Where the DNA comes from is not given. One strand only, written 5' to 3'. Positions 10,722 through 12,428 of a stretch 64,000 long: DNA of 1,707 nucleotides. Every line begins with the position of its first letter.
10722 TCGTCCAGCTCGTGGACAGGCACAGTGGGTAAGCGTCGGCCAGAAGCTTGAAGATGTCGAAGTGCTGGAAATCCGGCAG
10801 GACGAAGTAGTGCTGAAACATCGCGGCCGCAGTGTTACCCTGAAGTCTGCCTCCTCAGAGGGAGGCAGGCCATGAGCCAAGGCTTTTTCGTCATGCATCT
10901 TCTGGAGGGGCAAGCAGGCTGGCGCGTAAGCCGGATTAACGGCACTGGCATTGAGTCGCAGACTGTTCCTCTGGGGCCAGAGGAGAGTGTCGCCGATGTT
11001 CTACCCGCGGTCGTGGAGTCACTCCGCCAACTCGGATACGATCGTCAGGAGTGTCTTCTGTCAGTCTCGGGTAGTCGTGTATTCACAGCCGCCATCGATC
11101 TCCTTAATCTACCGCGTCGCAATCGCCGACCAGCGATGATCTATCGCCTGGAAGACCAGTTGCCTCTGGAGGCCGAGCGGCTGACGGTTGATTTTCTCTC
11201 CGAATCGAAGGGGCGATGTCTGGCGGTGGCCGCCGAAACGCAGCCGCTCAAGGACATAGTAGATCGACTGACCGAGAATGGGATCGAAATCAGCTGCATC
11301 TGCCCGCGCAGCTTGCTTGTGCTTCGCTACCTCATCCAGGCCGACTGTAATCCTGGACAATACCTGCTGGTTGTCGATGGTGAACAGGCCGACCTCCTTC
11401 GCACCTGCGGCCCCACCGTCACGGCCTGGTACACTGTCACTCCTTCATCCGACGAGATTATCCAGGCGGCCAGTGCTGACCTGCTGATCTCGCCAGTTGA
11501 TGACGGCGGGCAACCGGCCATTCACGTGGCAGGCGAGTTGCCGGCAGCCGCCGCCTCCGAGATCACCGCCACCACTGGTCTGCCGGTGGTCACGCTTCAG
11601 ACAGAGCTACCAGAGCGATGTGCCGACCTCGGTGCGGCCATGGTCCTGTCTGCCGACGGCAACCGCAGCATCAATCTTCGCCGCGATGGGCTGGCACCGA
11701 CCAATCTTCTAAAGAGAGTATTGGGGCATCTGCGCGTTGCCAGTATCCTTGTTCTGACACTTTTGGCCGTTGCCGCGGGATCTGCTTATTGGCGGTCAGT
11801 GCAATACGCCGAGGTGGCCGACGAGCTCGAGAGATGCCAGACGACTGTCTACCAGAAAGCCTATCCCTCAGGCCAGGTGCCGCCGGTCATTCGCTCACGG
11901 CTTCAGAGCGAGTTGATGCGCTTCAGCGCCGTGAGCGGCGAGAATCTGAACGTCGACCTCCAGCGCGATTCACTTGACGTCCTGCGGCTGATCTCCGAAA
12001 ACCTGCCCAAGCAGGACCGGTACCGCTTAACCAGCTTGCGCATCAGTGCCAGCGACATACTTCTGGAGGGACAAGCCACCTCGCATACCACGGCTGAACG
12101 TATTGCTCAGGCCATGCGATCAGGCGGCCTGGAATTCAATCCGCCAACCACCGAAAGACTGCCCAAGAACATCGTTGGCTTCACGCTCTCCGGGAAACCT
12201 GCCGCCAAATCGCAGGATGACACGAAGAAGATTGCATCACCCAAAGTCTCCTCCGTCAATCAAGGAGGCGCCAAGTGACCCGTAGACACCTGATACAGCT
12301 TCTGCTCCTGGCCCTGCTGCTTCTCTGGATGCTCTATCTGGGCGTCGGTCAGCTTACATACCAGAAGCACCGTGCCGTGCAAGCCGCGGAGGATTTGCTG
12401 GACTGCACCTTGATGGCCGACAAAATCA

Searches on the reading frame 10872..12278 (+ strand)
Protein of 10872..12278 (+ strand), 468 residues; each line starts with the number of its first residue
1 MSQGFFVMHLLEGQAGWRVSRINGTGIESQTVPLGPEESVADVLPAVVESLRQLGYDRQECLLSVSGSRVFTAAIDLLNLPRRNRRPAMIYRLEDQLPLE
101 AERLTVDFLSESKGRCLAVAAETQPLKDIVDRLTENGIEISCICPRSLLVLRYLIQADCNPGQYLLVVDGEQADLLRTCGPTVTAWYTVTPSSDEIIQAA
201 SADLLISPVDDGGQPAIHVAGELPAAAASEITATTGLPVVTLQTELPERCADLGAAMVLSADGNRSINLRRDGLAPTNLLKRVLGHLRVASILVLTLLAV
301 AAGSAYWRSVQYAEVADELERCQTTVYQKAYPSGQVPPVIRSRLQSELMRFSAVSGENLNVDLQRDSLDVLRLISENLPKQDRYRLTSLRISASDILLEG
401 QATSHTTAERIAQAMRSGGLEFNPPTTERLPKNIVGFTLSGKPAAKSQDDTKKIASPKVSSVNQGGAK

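Call 31: search_protein_families(library=pfam, proteins=[window:10872-12278:+], max_evalue=0.001)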
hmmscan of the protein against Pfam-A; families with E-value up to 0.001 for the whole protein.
window:10872-12278:+ (468 aa): 2 families
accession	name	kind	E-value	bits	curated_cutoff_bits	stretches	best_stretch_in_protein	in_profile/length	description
PF05134.19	T2SSL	-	0.00015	21.7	25.5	0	62-146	50-134/231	Type II secretion system (T2SS), protein L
PF12693.12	GspL_C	-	0.00018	21.8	29.6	1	288-413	8-128/158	GspL periplasmic domain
